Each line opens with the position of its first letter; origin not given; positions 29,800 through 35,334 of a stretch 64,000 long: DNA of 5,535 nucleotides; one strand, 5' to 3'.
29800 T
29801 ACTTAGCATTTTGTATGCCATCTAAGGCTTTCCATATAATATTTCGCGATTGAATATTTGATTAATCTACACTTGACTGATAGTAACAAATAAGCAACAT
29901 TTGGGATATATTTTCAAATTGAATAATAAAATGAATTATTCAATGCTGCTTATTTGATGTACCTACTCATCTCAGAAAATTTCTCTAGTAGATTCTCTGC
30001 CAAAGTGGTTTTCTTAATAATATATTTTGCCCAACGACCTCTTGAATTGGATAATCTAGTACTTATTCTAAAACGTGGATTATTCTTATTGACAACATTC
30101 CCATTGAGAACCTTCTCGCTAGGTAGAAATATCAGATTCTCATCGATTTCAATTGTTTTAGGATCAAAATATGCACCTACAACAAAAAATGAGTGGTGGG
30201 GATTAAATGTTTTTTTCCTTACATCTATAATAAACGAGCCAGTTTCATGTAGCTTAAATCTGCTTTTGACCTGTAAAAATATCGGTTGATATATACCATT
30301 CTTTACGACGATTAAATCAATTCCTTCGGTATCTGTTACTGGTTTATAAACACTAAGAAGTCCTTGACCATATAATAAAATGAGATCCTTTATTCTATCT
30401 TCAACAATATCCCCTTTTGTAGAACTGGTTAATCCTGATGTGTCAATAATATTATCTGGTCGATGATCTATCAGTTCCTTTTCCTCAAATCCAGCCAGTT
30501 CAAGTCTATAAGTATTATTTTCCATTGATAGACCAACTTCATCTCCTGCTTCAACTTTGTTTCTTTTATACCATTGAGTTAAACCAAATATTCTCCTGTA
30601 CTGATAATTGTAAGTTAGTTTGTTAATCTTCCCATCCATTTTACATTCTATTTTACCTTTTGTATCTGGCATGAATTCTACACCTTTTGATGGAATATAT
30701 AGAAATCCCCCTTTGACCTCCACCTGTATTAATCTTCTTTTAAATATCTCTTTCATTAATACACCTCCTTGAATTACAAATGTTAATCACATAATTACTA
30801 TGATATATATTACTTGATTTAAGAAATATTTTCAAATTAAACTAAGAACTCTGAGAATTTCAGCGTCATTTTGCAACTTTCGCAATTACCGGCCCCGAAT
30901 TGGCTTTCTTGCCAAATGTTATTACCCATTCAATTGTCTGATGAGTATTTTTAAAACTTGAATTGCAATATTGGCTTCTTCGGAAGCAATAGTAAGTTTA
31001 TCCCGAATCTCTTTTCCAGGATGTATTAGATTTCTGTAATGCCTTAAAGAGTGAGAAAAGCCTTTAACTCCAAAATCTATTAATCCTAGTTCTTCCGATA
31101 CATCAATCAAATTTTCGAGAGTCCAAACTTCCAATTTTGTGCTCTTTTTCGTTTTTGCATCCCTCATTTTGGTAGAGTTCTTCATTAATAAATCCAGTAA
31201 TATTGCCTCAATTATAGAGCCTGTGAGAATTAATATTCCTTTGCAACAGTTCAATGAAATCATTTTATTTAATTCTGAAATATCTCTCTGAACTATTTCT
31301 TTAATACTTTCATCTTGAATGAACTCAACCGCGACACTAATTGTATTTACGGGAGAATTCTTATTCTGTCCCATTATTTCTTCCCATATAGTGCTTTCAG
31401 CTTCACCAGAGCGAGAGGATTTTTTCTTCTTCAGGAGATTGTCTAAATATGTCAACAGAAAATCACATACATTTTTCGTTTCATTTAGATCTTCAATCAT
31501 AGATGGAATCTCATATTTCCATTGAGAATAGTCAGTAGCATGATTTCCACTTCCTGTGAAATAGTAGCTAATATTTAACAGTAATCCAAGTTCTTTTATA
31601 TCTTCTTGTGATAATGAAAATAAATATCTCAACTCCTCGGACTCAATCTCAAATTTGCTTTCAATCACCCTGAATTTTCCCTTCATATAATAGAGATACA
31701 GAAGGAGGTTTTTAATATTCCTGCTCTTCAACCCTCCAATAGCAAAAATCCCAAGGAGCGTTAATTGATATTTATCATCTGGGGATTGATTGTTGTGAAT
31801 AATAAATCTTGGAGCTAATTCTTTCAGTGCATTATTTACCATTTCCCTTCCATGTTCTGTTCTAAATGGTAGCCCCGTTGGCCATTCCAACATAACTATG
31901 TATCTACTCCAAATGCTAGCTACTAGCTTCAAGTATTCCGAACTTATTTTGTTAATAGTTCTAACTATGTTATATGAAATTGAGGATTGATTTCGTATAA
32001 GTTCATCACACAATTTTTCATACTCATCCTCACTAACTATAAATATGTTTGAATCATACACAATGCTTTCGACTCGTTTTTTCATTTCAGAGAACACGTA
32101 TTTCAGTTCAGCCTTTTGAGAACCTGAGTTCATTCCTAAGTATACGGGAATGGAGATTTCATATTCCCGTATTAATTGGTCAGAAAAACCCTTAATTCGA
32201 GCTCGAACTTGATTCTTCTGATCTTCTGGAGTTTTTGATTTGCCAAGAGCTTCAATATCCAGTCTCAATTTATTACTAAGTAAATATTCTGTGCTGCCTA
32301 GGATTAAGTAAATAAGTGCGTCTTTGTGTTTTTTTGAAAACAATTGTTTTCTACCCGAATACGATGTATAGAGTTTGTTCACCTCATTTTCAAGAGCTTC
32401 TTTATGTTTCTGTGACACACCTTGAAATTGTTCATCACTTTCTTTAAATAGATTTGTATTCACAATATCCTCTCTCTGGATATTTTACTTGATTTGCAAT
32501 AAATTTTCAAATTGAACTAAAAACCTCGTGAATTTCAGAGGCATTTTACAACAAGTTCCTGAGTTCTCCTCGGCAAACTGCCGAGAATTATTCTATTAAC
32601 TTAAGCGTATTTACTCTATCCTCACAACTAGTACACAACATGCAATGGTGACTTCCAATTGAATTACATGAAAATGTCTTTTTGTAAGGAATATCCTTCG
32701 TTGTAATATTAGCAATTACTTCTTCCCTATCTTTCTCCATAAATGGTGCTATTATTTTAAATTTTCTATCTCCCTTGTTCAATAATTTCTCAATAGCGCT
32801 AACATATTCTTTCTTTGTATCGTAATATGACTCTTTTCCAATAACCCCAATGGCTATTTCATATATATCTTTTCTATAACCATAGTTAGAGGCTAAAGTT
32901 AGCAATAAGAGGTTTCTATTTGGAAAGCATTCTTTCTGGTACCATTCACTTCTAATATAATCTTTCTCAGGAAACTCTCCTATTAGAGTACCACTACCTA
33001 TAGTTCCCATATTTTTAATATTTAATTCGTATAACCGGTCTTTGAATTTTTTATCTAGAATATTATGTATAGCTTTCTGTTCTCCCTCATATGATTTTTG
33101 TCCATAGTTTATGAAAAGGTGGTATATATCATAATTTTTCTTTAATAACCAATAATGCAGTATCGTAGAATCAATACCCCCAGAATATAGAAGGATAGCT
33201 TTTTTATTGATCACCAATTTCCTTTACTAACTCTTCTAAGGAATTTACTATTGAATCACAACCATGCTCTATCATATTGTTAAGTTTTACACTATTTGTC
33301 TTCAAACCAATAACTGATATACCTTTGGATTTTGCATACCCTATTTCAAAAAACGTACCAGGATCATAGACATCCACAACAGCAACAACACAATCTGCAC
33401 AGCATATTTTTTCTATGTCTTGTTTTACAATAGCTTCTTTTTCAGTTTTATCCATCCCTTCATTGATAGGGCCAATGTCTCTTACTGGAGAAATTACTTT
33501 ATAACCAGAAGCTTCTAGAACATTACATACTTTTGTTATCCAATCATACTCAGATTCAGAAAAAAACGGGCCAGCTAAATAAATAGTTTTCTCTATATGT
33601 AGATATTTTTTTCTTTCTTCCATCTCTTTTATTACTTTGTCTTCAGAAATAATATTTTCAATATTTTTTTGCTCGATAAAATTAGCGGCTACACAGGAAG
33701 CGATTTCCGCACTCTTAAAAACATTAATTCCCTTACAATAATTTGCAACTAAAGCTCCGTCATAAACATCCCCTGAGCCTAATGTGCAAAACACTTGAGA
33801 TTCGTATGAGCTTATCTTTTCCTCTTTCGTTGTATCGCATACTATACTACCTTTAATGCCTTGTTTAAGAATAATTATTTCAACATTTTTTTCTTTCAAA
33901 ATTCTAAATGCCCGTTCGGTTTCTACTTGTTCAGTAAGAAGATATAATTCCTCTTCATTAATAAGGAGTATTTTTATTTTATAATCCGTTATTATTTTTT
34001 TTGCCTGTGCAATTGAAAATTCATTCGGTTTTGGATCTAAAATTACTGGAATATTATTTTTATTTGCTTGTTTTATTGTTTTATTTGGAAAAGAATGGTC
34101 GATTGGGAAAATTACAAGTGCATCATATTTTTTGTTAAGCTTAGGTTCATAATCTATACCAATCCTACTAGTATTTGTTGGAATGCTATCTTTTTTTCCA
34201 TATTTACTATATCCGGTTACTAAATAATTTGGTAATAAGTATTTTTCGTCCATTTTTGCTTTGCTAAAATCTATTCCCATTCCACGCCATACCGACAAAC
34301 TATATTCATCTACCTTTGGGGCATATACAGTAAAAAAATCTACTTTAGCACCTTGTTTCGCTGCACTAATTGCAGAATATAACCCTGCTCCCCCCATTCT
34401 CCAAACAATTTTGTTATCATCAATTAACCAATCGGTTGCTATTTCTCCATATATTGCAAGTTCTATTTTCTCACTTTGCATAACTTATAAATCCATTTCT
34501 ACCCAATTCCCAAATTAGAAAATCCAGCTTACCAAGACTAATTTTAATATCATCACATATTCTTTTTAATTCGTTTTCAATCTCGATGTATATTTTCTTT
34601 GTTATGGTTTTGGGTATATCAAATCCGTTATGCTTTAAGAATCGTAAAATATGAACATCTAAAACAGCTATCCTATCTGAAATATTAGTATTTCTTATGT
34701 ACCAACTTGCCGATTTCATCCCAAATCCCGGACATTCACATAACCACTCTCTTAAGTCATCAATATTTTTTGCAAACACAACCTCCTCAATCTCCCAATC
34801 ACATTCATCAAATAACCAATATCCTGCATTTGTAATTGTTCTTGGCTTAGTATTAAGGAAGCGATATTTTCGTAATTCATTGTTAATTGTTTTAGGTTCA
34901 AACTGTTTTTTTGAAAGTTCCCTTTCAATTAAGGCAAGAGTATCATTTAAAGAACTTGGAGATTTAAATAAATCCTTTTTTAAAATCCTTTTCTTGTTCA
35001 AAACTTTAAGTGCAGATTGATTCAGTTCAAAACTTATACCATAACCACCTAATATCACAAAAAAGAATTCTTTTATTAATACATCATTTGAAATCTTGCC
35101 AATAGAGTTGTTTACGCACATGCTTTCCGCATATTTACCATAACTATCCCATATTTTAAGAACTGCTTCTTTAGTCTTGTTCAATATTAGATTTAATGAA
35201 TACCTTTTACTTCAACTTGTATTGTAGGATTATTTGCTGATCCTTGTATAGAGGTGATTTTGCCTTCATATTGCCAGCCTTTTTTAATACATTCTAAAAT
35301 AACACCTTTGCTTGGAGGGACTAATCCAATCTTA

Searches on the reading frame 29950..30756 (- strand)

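Call 11: search_protein_families(library=pfam, proteins=[window:29950-30756:-], max_evalue=0.01)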
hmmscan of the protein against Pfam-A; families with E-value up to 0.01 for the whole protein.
window:29950-30756:- (268 aa): 1 family
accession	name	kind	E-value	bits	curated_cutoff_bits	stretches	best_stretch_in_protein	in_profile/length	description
PF11645.14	PDDEXK_5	-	0.0038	17.7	26.1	1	113-188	5-75/138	PD-(D/E)XK endonuclease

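Call 79: search_protein_families(library=padloc, proteins=[window:29950-30756:-], max_evalue=0.001)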
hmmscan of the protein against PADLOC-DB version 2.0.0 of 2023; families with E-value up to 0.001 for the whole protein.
window:29950-30756:- (268 aa): 1 family
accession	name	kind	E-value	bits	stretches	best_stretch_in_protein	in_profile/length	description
PDLC03700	HEase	-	0.0004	18.5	1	112-185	4-72/150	homing endonuclease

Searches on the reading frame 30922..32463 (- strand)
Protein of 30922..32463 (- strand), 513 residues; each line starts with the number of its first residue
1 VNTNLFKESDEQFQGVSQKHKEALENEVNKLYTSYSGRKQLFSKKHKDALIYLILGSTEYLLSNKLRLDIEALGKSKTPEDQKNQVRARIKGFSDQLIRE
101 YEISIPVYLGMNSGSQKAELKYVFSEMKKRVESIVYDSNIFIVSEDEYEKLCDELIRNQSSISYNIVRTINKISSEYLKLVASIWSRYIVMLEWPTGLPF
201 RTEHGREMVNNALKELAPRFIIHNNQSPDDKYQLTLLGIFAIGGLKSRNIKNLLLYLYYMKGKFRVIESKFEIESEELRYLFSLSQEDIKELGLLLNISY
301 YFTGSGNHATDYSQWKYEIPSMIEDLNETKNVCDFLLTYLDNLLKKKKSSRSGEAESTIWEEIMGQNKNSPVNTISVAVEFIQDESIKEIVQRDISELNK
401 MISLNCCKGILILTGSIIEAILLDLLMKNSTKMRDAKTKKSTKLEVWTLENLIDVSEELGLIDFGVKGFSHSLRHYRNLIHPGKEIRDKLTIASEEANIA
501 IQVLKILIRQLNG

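Call 11: search_protein_families(library=pfam, proteins=[window:30922-32463:-], max_evalue=0.01)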
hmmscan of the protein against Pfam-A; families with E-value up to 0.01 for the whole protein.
window:30922-32463:- (513 aa): 0 families

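Call 79: search_protein_families(library=padloc, proteins=[window:30922-32463:-], max_evalue=0.001)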
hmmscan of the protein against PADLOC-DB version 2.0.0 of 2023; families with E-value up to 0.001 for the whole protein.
window:30922-32463:- (513 aa): 1 family
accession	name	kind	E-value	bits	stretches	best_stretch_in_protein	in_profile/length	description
PDLC01114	Csm3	-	0.00011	20.3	1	311-440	36-163/245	Csm3gr7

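Call 90: search_protein_families(library=ncbifam, proteins=[window:30922-32463:-], max_evalue=0.001)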
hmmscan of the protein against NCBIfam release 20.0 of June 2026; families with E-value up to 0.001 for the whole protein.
window:30922-32463:- (513 aa): 0 families

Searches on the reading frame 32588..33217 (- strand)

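Call 11: search_protein_families(library=pfam, proteins=[window:32588-33217:-], max_evalue=0.01)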
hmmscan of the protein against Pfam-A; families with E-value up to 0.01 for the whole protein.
window:32588-33217:- (209 aa): 6 families
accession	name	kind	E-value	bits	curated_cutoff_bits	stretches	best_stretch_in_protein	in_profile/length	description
PF06508.19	QueC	-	7.2e-36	124.1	22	1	6-206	1-207/210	Queuosine biosynthesis protein QueC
PF02568.20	ThiI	-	7.1e-05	22.9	20.5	1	5-54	4-56/197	Thiamine biosynthesis protein (ThiI)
PF01171.26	ATP_bind_3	-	0.0005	20.3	27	1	8-180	3-165/182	PP-loop family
PF00764.25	Arginosuc_synth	-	0.001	19.6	27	1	6-43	1-39/162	Arginosuccinate synthase N-terminal HUP domain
PF24167.1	DUF7411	-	0.0055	16.7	28.7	1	6-59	2-54/194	Family of unknown function (DUF7411)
PF01507.26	PAPS_reduct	-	0.0077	16.7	22.5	0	7-44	2-39/175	Phosphoadenosine phosphosulfate reductase domain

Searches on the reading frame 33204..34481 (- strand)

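Call 11: search_protein_families(library=pfam, proteins=[window:33204-34481:-], max_evalue=0.01)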
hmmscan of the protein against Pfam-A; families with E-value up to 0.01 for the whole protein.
window:33204-34481:- (425 aa): 4 families
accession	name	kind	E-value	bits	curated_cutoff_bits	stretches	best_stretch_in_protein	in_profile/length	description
PF05014.21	Nuc_deoxyrib_tr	-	5.1e-19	69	28.8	1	300-403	1-106/117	Nucleoside 2-deoxyribosyltransferase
PF00294.29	PfkB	-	1.8e-18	67.3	25.8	1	22-274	28-295/302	pfkB family carbohydrate kinase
PF15891.11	Nuc_deoxyri_tr2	-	1.4e-13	51.5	30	1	298-395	2-103/105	Nucleoside 2-deoxyribosyltransferase like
PF13407.12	Peripla_BP_4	-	2.9e-05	24.2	35.1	1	115-148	52-85/258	Periplasmic binding protein domain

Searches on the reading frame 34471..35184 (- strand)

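Call 11: search_protein_families(library=pfam, proteins=[window:34471-35184:-], max_evalue=0.01)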
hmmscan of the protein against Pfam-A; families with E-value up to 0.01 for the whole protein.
window:34471-35184:- (237 aa): 1 family
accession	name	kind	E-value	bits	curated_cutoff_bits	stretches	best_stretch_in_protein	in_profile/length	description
PF22175.2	Ogg-HhH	-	1.2e-22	80.7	27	1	94-215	52-173/173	8-oxoguanine DNA glycosylase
